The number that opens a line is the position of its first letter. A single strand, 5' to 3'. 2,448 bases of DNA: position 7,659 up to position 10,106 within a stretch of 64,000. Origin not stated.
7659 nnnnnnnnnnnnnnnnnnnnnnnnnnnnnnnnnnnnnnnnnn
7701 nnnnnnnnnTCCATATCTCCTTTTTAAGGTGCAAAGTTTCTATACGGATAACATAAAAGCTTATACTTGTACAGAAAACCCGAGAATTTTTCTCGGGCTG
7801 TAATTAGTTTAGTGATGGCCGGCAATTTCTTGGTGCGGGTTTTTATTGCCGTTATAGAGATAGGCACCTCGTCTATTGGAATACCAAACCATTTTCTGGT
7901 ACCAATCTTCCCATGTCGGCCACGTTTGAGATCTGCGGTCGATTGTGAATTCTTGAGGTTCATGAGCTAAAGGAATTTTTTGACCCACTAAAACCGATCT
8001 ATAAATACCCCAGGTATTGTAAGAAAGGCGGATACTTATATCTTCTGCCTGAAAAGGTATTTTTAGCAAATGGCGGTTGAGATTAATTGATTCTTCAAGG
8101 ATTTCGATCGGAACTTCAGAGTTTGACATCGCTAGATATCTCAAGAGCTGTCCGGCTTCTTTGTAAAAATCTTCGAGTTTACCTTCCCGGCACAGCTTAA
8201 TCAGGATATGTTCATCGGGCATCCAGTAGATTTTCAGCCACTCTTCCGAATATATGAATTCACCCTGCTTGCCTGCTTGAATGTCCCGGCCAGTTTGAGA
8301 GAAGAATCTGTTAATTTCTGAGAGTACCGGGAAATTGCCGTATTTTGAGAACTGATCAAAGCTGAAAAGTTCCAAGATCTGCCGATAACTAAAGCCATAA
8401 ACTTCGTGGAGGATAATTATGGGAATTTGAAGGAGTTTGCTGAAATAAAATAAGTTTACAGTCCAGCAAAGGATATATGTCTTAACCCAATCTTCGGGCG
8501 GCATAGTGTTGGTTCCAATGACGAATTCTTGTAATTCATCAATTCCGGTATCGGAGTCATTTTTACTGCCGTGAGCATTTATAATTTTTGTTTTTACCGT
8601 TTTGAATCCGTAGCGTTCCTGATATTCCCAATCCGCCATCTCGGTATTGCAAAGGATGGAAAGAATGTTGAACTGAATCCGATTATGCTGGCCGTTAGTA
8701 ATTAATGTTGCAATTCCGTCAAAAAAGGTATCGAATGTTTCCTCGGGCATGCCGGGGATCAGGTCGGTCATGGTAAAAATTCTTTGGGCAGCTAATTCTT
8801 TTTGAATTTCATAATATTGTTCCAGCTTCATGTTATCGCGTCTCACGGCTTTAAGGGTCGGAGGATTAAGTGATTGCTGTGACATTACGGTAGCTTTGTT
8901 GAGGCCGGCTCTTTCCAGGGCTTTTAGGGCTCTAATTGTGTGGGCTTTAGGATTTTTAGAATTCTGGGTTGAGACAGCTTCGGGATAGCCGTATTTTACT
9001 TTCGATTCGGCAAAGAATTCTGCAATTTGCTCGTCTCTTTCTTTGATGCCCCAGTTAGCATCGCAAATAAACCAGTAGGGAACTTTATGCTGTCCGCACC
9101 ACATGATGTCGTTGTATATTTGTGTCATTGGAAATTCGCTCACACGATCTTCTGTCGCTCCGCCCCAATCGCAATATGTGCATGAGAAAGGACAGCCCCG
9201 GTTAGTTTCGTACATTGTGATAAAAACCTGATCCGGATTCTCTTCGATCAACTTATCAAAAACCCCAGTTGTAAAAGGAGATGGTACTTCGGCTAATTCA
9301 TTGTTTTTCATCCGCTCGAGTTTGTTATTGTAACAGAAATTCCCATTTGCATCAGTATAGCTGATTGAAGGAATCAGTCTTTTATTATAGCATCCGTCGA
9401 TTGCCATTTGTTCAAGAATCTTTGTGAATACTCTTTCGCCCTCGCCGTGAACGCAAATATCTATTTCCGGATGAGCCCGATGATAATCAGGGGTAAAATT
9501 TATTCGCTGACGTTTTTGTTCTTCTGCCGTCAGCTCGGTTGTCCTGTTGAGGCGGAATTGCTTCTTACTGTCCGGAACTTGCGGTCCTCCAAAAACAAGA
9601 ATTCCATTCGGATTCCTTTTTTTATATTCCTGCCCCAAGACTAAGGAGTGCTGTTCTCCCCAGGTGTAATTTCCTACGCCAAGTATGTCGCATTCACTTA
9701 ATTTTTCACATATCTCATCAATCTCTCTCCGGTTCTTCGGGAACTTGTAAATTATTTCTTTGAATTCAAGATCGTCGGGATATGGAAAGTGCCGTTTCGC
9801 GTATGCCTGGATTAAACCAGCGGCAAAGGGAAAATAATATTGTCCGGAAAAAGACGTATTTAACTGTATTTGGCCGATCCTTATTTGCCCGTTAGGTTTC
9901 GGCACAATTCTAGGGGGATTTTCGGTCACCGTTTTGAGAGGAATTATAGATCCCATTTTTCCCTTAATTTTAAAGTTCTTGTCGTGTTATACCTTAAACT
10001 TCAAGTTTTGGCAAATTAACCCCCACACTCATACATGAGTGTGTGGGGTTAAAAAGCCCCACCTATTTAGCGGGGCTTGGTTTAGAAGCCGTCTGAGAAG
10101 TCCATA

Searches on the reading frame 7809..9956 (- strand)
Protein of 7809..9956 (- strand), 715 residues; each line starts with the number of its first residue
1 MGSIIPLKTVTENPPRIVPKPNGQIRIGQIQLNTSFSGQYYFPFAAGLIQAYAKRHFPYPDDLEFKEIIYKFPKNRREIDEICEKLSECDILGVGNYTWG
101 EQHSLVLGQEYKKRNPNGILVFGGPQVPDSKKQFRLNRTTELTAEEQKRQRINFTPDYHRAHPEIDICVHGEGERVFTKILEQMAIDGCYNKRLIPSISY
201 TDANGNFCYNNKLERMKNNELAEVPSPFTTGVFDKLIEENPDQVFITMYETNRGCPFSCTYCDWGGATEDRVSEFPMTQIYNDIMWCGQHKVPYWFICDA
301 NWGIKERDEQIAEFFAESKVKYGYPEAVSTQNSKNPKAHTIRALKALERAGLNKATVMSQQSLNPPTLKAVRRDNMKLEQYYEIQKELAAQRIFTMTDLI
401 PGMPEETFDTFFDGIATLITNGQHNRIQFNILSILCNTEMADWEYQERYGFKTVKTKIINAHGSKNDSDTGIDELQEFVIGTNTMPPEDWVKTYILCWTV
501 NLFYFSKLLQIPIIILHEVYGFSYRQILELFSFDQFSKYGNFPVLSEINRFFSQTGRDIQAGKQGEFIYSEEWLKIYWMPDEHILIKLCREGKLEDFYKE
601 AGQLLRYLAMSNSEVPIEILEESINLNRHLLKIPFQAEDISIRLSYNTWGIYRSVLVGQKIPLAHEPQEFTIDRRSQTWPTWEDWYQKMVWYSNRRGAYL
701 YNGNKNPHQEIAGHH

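Call 73: search_protein_families(library=pfam, proteins=[window:7809-9956:-], max_evalue=0.000001)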
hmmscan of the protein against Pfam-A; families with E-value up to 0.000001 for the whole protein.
window:7809-9956:- (715 aa): 1 family
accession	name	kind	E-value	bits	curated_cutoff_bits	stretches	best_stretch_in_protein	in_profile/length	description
PF04055.27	Radical_SAM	-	3.4e-08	34.3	29.5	1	250-411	2-159/166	Radical SAM superfamily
